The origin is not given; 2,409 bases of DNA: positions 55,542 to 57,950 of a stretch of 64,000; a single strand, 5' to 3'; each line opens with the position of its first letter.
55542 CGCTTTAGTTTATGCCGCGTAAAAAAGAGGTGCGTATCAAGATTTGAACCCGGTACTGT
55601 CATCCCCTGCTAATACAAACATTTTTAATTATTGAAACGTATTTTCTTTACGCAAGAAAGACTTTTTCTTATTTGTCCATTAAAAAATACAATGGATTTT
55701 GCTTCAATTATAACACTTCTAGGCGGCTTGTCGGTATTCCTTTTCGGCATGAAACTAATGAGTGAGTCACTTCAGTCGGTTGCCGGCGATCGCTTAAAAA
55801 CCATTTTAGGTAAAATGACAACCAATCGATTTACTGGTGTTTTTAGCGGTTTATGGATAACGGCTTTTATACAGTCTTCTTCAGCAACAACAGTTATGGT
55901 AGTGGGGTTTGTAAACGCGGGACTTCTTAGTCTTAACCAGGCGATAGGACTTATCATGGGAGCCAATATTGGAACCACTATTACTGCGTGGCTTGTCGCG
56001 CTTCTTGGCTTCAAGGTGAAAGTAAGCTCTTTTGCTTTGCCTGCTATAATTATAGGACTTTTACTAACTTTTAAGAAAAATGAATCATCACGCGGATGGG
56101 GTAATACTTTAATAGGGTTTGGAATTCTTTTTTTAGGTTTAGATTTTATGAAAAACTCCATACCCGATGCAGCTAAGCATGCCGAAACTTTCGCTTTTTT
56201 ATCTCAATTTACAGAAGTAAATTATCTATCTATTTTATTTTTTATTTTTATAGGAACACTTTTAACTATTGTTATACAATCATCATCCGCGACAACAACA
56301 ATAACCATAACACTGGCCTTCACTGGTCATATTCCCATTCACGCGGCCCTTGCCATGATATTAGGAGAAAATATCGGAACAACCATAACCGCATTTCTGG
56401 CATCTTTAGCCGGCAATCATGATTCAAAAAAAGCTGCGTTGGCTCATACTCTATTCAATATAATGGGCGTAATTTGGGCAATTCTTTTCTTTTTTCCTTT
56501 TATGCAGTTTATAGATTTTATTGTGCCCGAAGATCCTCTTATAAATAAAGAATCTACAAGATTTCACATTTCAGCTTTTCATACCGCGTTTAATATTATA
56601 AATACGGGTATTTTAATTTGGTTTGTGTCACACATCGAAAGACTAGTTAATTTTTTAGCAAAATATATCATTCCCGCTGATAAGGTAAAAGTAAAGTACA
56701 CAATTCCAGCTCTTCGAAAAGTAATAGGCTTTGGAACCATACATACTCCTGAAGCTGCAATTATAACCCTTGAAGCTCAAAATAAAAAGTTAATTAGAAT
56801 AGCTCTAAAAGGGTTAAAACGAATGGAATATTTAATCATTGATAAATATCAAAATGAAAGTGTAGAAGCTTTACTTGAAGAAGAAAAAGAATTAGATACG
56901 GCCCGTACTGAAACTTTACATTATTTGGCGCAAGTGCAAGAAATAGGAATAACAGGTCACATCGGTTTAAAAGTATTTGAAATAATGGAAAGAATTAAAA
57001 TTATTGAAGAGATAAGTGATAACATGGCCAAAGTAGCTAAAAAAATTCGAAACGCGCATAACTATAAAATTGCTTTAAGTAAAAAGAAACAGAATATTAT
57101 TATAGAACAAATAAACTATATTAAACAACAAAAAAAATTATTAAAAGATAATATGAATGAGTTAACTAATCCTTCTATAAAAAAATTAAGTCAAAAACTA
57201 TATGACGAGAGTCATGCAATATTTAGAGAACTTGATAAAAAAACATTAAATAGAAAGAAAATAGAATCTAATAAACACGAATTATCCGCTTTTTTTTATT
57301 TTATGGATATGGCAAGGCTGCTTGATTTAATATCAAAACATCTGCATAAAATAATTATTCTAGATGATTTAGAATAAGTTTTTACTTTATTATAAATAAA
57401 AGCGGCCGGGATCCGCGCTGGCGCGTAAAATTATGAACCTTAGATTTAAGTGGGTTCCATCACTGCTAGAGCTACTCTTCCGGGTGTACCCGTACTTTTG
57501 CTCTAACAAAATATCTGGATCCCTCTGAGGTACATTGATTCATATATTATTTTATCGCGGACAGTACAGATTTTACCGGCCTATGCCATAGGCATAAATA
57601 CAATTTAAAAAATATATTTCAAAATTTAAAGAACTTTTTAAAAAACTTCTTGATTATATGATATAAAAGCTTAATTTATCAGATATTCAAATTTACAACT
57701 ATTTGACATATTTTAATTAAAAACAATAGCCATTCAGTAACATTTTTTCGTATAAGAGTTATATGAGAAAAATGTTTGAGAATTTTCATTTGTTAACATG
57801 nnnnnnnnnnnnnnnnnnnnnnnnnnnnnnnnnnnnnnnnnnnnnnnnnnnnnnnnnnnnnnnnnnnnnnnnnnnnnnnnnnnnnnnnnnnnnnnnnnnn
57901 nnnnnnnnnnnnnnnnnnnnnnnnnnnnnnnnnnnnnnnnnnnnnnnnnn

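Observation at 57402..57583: GC-rich ~180-nt intergenic element folding into eight nested helices: candidate novel sRNA, cis-regulatory RNA or ERIC/MITE-like palindromic unit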

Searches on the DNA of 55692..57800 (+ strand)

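Call 4: search_rna_families(source=window, start=57300, end=57800, threshold=evalue, max_evalue=10, show_alignments=4)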
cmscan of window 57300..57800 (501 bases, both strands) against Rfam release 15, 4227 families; matches with E-value up to 10: 5.
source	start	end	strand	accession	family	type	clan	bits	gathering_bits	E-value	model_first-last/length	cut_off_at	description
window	57408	57575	-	RF00013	6S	Gene;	-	23.1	46.4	0.011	1-187/187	no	6S / SsrS RNA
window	57571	57631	-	RF01694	Bacteroides-1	Gene; sRNA;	-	20.6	43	0.42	1-82/82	no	Bacteroides-1 RNA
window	57436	57464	-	RF01072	TMV_UPD-PK3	Cis-reg;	-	17.1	34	0.1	1-31/31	no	Pseudoknot of upstream pseudoknot domain (UPD) of the 3'UTR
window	57314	57446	+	RF01461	rli24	Gene; sRNA;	-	14.2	100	5.7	1-158/158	no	Listeria sRNA rli22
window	57550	57632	+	RF02350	psRNA6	Gene; sRNA;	-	9.3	60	3.6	1-333/333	no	Nitrosomonas sRNA psRNA6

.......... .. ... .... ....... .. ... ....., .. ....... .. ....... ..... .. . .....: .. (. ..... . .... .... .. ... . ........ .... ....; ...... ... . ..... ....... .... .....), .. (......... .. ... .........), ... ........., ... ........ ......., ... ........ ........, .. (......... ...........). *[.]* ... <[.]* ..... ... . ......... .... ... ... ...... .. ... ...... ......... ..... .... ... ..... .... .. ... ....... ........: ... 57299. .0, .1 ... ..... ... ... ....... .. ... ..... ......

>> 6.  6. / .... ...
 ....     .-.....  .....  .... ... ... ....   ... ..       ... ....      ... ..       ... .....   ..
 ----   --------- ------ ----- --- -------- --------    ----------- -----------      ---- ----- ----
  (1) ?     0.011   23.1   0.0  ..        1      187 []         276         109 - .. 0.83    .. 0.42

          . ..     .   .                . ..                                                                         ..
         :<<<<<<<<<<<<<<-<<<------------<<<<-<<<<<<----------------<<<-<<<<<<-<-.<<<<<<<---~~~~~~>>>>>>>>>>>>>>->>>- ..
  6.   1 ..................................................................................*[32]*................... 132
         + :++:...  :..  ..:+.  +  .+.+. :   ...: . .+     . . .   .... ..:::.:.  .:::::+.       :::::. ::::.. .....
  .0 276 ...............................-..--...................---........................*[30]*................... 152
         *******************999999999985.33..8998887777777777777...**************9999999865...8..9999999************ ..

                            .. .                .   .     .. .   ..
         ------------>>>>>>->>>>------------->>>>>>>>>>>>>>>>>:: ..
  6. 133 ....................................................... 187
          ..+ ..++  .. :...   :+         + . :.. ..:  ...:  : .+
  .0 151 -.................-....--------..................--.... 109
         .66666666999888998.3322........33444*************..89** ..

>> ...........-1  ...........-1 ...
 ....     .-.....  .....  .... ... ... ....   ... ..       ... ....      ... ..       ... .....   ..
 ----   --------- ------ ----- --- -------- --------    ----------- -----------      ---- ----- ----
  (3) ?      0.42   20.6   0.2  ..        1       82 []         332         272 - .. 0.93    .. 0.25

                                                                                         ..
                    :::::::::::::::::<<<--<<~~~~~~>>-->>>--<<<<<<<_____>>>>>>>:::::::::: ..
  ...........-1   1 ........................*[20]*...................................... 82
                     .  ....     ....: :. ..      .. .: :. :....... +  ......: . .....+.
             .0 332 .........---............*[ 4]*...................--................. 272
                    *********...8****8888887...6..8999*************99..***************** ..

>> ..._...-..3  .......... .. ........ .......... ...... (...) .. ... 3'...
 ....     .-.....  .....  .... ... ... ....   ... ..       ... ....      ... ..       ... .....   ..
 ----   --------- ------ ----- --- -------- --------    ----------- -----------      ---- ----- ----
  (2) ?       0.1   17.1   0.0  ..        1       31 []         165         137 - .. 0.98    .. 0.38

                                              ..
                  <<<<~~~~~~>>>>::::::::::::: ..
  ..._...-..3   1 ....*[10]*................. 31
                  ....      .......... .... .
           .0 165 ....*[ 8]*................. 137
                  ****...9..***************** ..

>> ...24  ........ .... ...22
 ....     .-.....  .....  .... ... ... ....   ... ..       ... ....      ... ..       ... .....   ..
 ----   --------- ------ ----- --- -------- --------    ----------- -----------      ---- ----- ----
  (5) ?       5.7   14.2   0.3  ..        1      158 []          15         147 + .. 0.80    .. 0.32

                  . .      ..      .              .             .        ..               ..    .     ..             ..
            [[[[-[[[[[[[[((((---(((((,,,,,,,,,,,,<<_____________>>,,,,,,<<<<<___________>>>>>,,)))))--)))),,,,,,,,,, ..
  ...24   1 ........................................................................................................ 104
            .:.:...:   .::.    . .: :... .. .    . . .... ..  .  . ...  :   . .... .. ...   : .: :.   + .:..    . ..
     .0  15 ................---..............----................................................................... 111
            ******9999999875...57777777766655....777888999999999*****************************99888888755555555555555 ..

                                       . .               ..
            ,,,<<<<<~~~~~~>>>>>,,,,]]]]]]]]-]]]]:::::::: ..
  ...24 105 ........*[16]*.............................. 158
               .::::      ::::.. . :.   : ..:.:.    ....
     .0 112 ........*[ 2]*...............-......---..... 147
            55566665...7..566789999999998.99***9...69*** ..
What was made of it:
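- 57398..57589 (-): Candidate 6S RNA (ssrS-like) transcript, about 190 nt. The 5' end (about 57587-57589) is inferred. The 3' end is placed at the U-tract. RF00013 match at 57408-57575(-), 23.1 bits, covering model positions 1-187 (call 4).
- On Bacteroides-1 RNA (RF01694): 20.6 bits against a gathering score of 43, E 0.42 (call 4).
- The window gives 23.1 bits with local E 0.011 (call 4).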

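Call 21: search_rna_families(sources=[L037, L039, L001], threshold=evalue, max_evalue=1)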
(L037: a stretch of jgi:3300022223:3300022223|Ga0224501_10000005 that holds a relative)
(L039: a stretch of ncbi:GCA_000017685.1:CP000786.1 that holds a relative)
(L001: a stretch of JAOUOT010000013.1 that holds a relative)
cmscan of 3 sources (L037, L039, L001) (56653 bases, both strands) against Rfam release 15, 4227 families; matches with E-value up to 1: 3.
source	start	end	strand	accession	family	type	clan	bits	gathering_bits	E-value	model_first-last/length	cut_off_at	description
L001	3659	3747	+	RF02432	SpF25_sRNA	Gene; sRNA;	-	31.4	48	0.34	1-102/102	no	Streptococcus sRNA SpF25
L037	9070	9152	-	RF00537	snoMe28S-Am2634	Gene; snRNA; snoRNA; CD-box;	-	29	50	0.89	1-97/97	no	Small nucleolar RNA Me28S-Am2634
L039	15526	15670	+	RF00229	IRES_Picorna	Cis-reg; IRES;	-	18.7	33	0.72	1-252/252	no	Picornavirus internal ribosome entry site (IRES)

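Call 34: search_rna_families(source=L037, start=11600, end=12000, threshold=evalue, max_evalue=10, show_alignments=1)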
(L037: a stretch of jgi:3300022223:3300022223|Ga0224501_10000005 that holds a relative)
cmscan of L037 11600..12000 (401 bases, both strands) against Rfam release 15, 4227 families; matches with E-value up to 10: 5.
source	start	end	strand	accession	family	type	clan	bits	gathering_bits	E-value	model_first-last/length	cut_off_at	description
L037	11693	11861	-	RF00013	6S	Gene;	-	28.6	46.4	0.0004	1-187/187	no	6S / SsrS RNA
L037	11798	11831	-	RF01342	CRISPR-DR32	Gene; CRISPR;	-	15.8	48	6.3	1-37/37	no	CRISPR RNA direct repeat element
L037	11914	11993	+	RF02980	freshwater-2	Cis-reg;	-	15.2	49.9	7.6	1-84/84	no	freshwater-2 RNA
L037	11725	11749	-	RF01131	sR47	Gene; snRNA; snoRNA; CD-box;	CL00132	14.5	40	0.47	31-55/55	no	Small nucleolar RNA sR47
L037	11896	11956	-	RF00475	snosnR69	Gene; snRNA; snoRNA; CD-box;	CL00051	14.4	50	8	27-94/94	no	Small nucleolar RNA snR69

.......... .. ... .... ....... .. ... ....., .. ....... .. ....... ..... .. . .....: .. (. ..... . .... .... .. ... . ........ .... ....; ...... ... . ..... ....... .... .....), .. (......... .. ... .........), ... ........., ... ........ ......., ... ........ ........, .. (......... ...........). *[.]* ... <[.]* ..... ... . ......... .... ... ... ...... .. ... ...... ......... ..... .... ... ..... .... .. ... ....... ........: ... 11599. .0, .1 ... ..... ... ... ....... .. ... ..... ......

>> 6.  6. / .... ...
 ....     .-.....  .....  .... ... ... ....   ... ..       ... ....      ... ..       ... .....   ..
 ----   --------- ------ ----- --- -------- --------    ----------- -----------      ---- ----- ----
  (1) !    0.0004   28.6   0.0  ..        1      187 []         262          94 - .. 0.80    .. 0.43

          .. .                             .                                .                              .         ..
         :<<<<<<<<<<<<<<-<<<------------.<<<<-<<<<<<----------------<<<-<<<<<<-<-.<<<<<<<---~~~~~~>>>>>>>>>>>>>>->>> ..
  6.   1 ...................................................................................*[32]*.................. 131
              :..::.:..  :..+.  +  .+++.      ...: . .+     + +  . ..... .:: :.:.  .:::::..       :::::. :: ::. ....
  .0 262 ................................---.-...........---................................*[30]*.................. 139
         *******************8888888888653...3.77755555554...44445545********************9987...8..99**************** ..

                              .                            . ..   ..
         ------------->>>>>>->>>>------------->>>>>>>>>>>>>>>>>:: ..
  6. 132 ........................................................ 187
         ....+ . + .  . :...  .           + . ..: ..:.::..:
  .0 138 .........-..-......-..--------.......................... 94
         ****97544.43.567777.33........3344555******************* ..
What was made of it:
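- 57398..57589 (-): Orthologue L037:11693-11861(-), 28.6 bits (call 34).
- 57537..57544 (-): Helix next to the bubble ('P2'), 5' strand UAUGAAUC. It aligns with the 6S consensus uGAgCC and is the putative template for product RNA. cmscan alignment (calls 4, 34).
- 57440..57451 (-): 3' strand of the central bubble, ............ (12 nt). Aligns with the CCCACCU..A.. part of the RF00013 consensus (calls 4, 34).
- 57516..57523 (-): Apical helix a, 5' strand GGGAUCCA (three G-C pairs close the bubble). Matches the consensus GGGa.cc (calls 4, 34).
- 57452..57459 (-): Apical helix a, 3' strand UGGAACCC. Matches the consensus ggcaCCCA (calls 4, 34).
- On 6S RNA (SsrS): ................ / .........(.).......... 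in both orthologues (alignments in calls 4, 34).
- L037 gives 28.6 bits with local E 4e-4 (call 34). The reverse-complement strand is an equally long hairpin yet gives no 6S match at E<=10 (calls 4, 34). The equally rod-like reverse complement gets no 6S hit (calls 4, 34).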

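Call 39: build_rna_model(alignment_id=A4, structure=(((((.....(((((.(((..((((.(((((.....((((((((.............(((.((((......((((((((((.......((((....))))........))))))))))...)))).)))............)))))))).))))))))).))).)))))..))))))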
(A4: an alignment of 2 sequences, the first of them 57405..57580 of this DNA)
Model R1 built from alignment A4 (2 sequences, 176 columns); structure: as given.
model positions 176; base pairs 51; branch points 0; effective number of sequences 0.79; information 0.59 bits per position. Calibrated on 0.2 Mb of random sequence (short: E-values are rough).
structure used (alignment columns):
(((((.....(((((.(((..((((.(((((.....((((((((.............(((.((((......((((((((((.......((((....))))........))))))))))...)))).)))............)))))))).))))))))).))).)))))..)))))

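Call 40: search_with_rna_model(model_id=R1, sources=[window, L001, L002, L003, L004, L005, L006, L037, L039, L042], max_evalue=10)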
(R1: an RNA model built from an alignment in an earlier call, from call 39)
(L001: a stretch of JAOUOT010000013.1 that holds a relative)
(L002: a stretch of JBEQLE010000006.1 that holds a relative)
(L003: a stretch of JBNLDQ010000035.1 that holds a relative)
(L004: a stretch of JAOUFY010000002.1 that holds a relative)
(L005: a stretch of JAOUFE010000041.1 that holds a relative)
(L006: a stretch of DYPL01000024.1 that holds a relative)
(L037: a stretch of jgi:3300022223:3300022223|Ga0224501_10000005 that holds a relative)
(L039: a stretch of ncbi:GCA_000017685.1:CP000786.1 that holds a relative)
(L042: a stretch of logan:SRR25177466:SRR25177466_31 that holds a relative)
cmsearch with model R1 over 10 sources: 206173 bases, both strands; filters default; matches with E-value up to 10: 3.
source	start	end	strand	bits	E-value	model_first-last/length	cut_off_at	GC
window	57405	57580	-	214.7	3.1e-52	1-176/176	no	0.45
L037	11692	11865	-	202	5.4e-49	1-176/176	no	0.45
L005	10292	10320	+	8.2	9.1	1-176/176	no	0.45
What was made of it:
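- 57398..57589 (-): Model R1 places the core at 57405-57580(-) (call 40).
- On ERIC/REP/MITE repeats: One copy per locus in 206 kb searched with model R1 (call 40).
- Tried and rejected: Model R1 search of all related loci (call 40).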

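Call 63: search_with_rna_model(model_id=R1, source=L048, filters=off, max_evalue=10, show_alignments=2)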
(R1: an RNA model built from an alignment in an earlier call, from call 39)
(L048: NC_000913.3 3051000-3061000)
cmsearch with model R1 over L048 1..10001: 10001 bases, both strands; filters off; matches with E-value up to 10: 64.
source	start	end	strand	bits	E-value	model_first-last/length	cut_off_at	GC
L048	3175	3202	+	10.2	0.14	1-176/176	no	0.5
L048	8523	8594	+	7.6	0.61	1-176/176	no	0.54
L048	2010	2046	+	7.3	0.72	1-176/176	no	0.59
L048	4978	5168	+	7.2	0.77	1-176/176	no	0.55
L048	3753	3824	-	7.1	0.82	1-176/176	no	0.62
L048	7884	7934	-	6.9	0.93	1-176/176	no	0.59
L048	8145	8212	+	6.7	1.1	1-176/176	no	0.47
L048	3513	3558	-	6.5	1.2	1-176/176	no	0.7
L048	1639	1742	-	6.1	1.5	1-176/176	no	0.59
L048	2939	2960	-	5.9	1.7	1-176/176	no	0.59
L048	1945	2074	-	5.8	1.8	1-176/176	no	0.63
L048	4218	4257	-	5.7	1.9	1-176/176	no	0.6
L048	276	339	-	5.6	2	1-176/176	no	0.58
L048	8761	8785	-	5.5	2.2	1-176/176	no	0.56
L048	3017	3058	+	5.4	2.2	1-176/176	no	0.52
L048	6366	6431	+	5.3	2.4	1-176/176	no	0.65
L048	52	69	-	5.2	2.5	1-176/176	no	0.67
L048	8981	9034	+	5.2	2.5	1-176/176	no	0.57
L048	2939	2960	+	5.1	2.6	1-176/176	no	0.59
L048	2362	2412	+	4.8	3.2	1-176/176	no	0.61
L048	9270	9307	+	4.8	3.2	1-176/176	no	0.53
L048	766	788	+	4.6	3.6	1-176/176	no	0.48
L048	4053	4067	+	4.6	3.6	1-176/176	no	0.67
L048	5887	5921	-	4.5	3.7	1-176/176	no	0.34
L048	2218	2243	-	4.5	3.7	1-176/176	no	0.62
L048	2225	2261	+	4.5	3.7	1-176/176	no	0.54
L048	9219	9242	+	4.4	4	1-176/176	no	0.54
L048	288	306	+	4.4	4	1-176/176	no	0.74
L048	7026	7115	-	4.3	4.2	1-176/176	no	0.59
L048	4062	4080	-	4.3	4.2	1-176/176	no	0.58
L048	2708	2730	-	4.3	4.3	1-176/176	no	0.7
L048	4106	4130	+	4.2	4.5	1-176/176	no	0.56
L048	2697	2739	+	4.2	4.6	1-176/176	no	0.6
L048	9661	9681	-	4.1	4.8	1-176/176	no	0.52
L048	5175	5204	-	4.1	4.8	1-176/176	no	0.57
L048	1055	1092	+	4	5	1-176/176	no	0.5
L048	465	489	+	4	5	1-176/176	no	0.68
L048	3513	3558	+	4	5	1-176/176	no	0.7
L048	465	489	-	3.9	5.3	1-176/176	no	0.68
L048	3360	3407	-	3.9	5.3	1-176/176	no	0.56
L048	5792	5811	+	3.8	5.6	1-176/176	no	0.7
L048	3729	3766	+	3.8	5.7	1-176/176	no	0.53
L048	52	69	+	3.8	5.7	1-176/176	no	0.67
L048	4344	4367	+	3.8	5.7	1-176/176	no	0.46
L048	812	845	-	3.7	6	1-176/176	no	0.62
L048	3208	3245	-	3.7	6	1-176/176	no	0.5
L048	1256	1300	-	3.6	6.4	1-176/176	no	0.71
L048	1151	1199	+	3.6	6.4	1-176/176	no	0.63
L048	4218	4257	+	3.6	6.5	1-176/176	no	0.6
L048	4106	4130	-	3.6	6.6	1-176/176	no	0.56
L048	9661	9681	+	3.5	6.7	1-176/176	no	0.52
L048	7936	7964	+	3.5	6.7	1-176/176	no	0.48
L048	5458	5504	+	3.4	7.2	1-176/176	no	0.49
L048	3017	3058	-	3.2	8.1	1-176/176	no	0.52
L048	3208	3245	+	3.1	8.4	1-176/176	no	0.5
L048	709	799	-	3.1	8.6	1-176/176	no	0.59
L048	4672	4701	-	3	8.8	1-176/176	no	0.57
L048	8231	8291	+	3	8.9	1-176/176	no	0.59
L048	6153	6196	+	3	9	1-176/176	no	0.52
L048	3877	3897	+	3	9.3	1-176/176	no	0.48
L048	9122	9143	-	2.9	9.4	1-176/176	no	0.55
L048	1485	1531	-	2.9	9.7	1-176/176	no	0.6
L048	3565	3590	+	2.9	9.8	1-176/176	no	0.65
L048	5712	5768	+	2.8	9.9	1-176/176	no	0.54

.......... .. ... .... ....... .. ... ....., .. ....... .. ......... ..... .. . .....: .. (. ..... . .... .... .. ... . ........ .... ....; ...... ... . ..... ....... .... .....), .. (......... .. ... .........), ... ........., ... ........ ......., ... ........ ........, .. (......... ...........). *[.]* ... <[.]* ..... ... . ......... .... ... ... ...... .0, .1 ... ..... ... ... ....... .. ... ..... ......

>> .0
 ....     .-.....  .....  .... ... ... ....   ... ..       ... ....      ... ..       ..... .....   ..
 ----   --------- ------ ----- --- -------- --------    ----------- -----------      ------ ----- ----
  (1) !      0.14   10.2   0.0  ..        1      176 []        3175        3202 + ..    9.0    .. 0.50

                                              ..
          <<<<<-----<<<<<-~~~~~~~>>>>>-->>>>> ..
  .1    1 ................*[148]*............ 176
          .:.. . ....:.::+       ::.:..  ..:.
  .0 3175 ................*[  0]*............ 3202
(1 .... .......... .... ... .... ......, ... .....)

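Call 65: search_with_rna_model(model_id=R1, source=L048, start=4900, end=5250, filters=off, max_evalue=1, show_alignments=1)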
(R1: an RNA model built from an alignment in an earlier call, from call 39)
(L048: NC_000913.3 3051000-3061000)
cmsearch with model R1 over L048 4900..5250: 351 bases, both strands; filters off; matches with E-value up to 1: 6.
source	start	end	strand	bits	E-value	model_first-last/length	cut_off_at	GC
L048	4978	5168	+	7.2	0.027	1-176/176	no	0.55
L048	5175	5204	-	4.1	0.17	1-176/176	no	0.57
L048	4913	4953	+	2.8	0.36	1-176/176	no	0.34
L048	4913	4953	-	2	0.56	1-176/176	no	0.34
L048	5175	5204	+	2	0.57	1-176/176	no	0.57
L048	5072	5086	-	1.4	0.82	1-176/176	no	0.73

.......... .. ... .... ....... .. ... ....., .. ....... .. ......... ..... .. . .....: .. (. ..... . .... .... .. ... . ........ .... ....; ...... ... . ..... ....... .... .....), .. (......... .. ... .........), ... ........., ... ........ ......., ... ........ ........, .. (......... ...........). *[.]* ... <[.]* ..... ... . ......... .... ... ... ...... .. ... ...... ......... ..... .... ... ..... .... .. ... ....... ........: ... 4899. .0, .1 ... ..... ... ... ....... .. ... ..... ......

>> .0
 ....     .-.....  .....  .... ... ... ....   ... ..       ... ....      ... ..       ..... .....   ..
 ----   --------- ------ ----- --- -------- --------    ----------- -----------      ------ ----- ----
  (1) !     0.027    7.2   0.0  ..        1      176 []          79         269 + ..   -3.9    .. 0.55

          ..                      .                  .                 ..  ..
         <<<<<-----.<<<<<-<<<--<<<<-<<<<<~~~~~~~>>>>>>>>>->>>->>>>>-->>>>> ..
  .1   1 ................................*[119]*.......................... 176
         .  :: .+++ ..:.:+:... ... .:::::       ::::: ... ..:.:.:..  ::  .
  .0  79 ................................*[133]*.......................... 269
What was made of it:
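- My model R1 hits E. coli ssrS full-length at only 7.2 bits (calls 63, 65). The reciprocal hit on E. coli ssrS is weak (calls 63, 65).
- Tried and rejected: The hit is full-length and coincides with ssrS, but scores only 7.2 bits (calls 63, 65).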
